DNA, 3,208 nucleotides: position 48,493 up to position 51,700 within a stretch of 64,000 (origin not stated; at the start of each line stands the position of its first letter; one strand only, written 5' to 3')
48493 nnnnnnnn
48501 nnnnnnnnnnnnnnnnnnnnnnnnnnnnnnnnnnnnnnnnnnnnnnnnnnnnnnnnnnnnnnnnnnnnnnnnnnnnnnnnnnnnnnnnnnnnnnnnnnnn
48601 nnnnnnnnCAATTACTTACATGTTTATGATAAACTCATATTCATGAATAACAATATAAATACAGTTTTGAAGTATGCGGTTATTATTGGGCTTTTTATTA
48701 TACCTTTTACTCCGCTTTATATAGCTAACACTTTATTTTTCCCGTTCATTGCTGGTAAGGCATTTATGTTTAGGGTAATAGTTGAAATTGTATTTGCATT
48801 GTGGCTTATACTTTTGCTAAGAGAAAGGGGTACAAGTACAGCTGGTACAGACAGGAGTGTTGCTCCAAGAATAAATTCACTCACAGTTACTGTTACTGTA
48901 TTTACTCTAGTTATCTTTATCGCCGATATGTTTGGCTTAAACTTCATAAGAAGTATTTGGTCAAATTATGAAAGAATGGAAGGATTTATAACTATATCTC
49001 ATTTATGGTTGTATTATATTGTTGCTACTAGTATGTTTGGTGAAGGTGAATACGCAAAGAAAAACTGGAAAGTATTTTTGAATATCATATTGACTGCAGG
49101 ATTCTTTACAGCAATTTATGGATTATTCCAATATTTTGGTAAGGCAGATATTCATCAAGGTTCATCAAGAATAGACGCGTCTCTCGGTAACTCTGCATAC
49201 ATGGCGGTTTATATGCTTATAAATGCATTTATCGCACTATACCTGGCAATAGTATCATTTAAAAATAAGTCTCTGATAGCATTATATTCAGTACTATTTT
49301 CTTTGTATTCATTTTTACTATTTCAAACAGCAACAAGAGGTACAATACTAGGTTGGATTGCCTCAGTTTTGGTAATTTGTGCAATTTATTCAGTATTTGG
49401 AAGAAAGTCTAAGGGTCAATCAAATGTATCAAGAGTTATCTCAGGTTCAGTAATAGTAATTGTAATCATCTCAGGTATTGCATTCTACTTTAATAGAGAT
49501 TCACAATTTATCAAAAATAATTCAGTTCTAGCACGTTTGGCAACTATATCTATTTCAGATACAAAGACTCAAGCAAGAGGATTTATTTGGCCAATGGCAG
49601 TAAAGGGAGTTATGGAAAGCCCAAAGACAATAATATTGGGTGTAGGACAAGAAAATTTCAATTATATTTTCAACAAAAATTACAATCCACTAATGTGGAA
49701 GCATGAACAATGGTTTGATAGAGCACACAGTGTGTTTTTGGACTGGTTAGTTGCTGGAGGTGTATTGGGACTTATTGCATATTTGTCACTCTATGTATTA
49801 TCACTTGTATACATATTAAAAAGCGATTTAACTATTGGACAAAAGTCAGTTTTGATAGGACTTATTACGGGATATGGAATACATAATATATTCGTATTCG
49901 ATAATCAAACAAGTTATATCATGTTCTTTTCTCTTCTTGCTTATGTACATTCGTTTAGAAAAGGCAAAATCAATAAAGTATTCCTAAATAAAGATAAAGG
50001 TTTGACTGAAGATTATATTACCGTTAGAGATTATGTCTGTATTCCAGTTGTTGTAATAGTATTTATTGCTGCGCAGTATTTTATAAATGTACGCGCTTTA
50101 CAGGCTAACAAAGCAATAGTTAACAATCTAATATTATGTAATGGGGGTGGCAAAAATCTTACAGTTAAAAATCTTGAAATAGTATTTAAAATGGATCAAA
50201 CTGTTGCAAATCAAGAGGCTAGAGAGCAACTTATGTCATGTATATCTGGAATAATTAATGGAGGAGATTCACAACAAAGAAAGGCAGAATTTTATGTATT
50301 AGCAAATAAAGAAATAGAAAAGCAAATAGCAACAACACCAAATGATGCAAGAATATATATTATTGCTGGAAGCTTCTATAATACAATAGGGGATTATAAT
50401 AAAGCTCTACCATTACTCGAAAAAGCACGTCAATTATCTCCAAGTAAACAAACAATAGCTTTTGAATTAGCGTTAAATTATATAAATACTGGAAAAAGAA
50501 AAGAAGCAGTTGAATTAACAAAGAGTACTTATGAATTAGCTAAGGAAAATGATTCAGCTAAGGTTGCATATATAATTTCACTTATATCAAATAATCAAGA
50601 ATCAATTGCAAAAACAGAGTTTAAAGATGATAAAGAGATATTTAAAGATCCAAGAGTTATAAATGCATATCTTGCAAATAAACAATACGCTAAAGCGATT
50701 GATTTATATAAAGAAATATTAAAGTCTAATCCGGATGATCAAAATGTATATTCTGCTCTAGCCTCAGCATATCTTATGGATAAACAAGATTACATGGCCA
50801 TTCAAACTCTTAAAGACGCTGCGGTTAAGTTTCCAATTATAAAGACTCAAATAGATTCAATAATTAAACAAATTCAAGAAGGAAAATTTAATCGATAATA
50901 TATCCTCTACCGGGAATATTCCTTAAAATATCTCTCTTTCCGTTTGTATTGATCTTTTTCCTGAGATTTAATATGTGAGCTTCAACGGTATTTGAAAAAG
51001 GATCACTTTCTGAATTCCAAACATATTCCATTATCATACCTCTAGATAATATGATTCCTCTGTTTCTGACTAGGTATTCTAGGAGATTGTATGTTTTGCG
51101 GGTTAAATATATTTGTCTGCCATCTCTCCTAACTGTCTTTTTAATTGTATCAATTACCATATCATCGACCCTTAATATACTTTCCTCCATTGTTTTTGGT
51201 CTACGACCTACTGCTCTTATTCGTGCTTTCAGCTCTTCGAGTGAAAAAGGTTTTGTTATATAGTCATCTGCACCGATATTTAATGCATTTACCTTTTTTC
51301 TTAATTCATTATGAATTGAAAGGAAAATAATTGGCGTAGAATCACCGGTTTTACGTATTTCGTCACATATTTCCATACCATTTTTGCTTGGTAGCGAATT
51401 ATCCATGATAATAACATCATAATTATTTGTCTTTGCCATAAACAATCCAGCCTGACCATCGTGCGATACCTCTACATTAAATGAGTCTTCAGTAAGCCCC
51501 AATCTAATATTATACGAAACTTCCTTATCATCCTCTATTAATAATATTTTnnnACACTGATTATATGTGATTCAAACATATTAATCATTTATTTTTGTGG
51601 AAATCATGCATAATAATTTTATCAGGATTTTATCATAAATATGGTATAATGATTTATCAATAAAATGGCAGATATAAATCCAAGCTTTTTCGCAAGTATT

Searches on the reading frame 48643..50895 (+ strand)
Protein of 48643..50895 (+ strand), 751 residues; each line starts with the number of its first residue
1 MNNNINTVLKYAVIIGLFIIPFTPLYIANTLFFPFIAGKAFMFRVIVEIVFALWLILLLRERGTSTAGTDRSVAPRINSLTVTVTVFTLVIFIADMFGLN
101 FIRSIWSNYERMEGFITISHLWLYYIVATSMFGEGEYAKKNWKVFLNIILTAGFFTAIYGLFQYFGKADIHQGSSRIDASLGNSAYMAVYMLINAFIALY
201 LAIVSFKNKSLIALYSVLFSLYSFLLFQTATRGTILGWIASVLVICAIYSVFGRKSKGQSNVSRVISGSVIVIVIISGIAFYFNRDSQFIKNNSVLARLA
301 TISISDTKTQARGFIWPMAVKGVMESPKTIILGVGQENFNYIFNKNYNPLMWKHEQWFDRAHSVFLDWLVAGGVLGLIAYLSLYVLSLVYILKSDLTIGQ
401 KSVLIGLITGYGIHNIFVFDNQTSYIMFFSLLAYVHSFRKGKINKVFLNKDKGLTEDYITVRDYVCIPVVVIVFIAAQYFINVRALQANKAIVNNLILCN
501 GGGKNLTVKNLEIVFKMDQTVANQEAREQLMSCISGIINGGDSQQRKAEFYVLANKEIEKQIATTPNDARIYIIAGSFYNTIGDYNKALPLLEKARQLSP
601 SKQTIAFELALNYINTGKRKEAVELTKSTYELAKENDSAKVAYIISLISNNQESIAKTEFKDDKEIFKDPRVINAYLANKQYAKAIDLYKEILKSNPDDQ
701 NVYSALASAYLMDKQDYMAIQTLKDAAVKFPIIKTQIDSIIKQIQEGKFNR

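Call 12: search_protein_families(library=pfam, proteins=[window:48643-50895:+], max_evalue=0.001)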
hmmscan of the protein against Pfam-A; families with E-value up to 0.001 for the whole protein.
window:48643-50895:+ (751 aa): 19 families
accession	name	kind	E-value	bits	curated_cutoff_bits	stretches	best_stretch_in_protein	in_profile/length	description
PF04932.20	Wzy_C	-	3.2e-16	59.9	31.7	1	218-381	2-149/149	O-Antigen ligase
PF14559.12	TPR_19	-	3.5e-13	50.1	25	2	677-726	2-51/68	Tetratricopeptide repeat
PF13428.12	TPR_14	-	2e-10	40.7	23.5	1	673-708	8-43/44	Tetratricopeptide repeat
PF07719.23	TPR_2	-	1.7e-08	34.4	27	0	674-699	9-34/34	Tetratricopeptide repeat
PF23914.1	TPR_CcmH_CycH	-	2.4e-06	27.9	42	0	560-614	41-95/158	Cytochrome c-type biogenesis protein H TPR domain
PF12895.13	ANAPC3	-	3.4e-06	27.7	27.2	0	583-639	3-58/82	Anaphase-promoting complex, cyclosome, subunit 3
PF13432.12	TPR_16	-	1.1e-05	26.2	32.7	0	674-717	5-48/65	Tetratricopeptide repeat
PF14561.12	TPR_20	-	1.2e-05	25.9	25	0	686-723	8-45/90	Tetratricopeptide repeat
PF25063.1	ARM_TT21_C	-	1.7e-05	25.2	35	0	569-628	129-189/209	Tetratricopeptide repeat protein 21 C-terminal ARM domain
PF13431.12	TPR_17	-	1.9e-05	25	24.4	0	688-720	1-33/34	Tetratricopeptide repeat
PF00515.34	TPR_1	-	3.1e-05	24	27.8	0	674-699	9-34/34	Tetratricopeptide repeat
PF24575.1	TPR_Slam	-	4.4e-05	24.3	35.2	1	678-719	59-100/104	Surface lipoprotein assembly modifier, N-terminal TPR repeats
PF13424.12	TPR_12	-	6.2e-05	23.5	30.1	0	570-635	4-77/77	Tetratricopeptide repeat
PF13429.12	TPR_15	-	6.3e-05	23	26.2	1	569-717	110-265/280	Tetratricopeptide repeat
PF13181.12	TPR_8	-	8.5e-05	22.9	25.7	0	569-601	1-33/34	Tetratricopeptide repeat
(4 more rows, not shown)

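Call 64: search_protein_families(library=ncbifam, proteins=[window:48643-50895:+], max_evalue=0.00001)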
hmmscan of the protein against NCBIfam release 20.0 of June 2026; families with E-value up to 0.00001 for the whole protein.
window:48643-50895:+ (751 aa): 5 families
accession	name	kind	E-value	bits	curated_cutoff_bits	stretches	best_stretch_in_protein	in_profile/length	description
TIGR02917.1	PEP_TPR_lipo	equivalog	8.8e-15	53.6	312.2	2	554-654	348-448/899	XrtA/PEP-CTERM system TPR-repeat protein PrsT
NF040959.1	MamA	equivalog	1.9e-11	43.8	200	1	569-648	37-114/204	magnetosome protein MamA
NF052415.1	T3SS_chap_SctY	equivalog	1.5e-08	35.1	70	0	676-725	16-65/106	type III secretion apparatus assembly chaperone SctY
TIGR03939.1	PGA_TPR_OMP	equivalog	9.2e-07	27.4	366.65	0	672-731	92-151/800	poly-beta-1,6 N-acetyl-D-glucosamine export porin PgaA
TIGR02552.1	LcrH_SycD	equivalog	3.7e-06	26.7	104.8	0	676-728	62-114/136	SycD/LcrH family type III secretion system chaperone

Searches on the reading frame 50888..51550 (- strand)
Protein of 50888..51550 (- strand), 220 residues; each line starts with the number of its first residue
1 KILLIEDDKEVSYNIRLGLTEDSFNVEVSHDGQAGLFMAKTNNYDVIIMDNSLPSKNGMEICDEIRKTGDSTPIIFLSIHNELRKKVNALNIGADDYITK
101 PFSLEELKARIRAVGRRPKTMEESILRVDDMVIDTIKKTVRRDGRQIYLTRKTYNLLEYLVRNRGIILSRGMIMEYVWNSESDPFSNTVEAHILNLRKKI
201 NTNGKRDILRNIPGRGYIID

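Call 12: search_protein_families(library=pfam, proteins=[window:50888-51550:-], max_evalue=0.001)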
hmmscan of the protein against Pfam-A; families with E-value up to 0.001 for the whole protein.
window:50888-51550:- (220 aa): 2 families
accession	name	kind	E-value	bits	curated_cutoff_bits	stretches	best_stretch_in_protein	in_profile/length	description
PF00072.30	Response_reg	-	2.1e-28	99.1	30.2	1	2-112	1-111/111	Response regulator receiver domain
PF00486.34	Trans_reg_C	-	5.4e-21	74.9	26.2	1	144-218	1-76/77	Transcriptional regulatory protein, C terminal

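Call 64: search_protein_families(library=ncbifam, proteins=[window:50888-51550:-], max_evalue=0.00001)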
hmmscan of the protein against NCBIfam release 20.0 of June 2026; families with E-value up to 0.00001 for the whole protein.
window:50888-51550:- (220 aa): 87 families (the best 25 are shown)
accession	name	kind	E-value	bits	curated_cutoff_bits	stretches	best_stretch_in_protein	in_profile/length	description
TIGR01387.1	cztR_silR_copR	subfamily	2.9e-57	193.8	279.2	1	2-218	1-217/218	heavy metal response regulator transcription factor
NF041734.1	resp_reg_RppA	equivalog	4.1e-52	176.8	250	1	1-219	2-227/229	two-component system response regulator RppA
NF045991.1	RespRegCtrARhodob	equivalog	1.8e-51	175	350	1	1-219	2-221/224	response regulator transcription factor CtrA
TIGR02154.1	PhoB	equivalog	5.6e-47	159.9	296.2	1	1-219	4-225/226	phosphate regulon transcriptional regulator PhoB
NF007346.1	PRK09836.1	equivalog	9.3e-47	159.7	420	1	1-219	2-221/227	copper/silver response regulator transcription factor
NF007928.2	PRK10643.1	equivalog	4.7e-46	157.1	330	1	1-218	2-215/216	two-component system response regulator PmrA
NF040689.1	MtrAB_MtrA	equivalog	2e-45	154.8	300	1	2-217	1-216/219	MtrAB system response regulator MtrA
NF008567.0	PRK11517.1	equivalog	4.2e-44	150.6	353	1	1-218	2-217/223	response regulator transcription factor HprR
NF045944.1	ResRegRpaBCyano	equivalog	5e-44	150.4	330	1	3-219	1-227/229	response regulator transcription factor RpaB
NF053854.1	RespRegPhoBBctds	equivalog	6.2e-44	150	270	1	2-218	1-223/225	two-component system response regulator PhoB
NF008296.0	PRK11083.1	equivalog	1.5e-43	148.8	273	1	1-217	5-223/228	two-component system response regulator CreB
NF007663.1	PRK10336.1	equivalog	1.2e-41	142.9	345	1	1-218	2-215/219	quorum sensing response regulator transcription factor QseB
NF033118.1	vanR-O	exception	2.4e-41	141.7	505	1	2-220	6-221/233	vancomycin resistance response regulator transcription factor VanR-O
NF045914.1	RespRegNblR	equivalog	2.5e-41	141.7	300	1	2-219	9-225/228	response regulator transcription factor NblR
NF041733.1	resp_reg_CseB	equivalog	2.8e-41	141.4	350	1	1-203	2-214/228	two-component system response regulator CseB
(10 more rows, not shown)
